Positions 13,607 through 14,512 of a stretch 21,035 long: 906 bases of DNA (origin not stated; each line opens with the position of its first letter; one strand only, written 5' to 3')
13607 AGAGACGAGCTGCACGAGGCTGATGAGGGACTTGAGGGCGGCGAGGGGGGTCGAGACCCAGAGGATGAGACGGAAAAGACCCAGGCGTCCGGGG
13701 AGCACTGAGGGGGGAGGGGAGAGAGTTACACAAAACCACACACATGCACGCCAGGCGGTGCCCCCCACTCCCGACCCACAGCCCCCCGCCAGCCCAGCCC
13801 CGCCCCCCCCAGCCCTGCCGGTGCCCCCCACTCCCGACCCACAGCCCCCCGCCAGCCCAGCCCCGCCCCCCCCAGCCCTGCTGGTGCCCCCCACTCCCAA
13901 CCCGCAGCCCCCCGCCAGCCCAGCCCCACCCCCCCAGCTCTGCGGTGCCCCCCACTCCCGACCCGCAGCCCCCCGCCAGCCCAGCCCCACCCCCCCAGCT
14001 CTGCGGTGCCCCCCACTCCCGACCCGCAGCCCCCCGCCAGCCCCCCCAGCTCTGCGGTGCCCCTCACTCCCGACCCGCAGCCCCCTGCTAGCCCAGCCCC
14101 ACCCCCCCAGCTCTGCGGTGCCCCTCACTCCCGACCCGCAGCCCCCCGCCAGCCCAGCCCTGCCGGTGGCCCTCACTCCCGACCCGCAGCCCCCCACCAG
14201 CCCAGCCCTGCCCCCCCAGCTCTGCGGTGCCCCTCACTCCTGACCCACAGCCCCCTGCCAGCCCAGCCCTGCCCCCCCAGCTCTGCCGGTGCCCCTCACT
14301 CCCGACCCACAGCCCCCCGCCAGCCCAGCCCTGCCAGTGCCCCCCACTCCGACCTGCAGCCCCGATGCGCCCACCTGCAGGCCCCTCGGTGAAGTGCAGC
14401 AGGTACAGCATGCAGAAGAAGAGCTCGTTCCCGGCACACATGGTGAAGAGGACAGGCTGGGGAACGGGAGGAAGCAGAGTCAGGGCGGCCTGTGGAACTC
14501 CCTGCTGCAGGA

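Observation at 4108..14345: Related minisatellite families upstream of the PRRT2 promoter and filling CDIPT intron 5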

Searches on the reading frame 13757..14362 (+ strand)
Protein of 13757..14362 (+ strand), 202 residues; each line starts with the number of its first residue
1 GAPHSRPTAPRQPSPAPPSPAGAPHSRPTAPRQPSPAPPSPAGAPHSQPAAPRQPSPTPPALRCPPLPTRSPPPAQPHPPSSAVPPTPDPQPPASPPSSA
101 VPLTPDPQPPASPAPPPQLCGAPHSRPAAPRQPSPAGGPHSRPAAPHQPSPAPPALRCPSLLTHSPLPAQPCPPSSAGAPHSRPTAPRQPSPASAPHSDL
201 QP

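Call 57: search_protein_representatives(protein=window:13757-14362:+)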
Query: 202 residues. Proteins with E-value up to 0.001 (for the whole library): 4; up to 1e-10: 1; up to 1e-30: 0. The best 4 are listed.
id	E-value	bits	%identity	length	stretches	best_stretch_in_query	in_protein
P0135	2.9e-14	69.7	35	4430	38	82-125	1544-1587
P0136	2.1e-05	40.7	37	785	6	10-59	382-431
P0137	8.0e-05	38.8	29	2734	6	1-192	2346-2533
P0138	1.9e-04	37.6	30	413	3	107-164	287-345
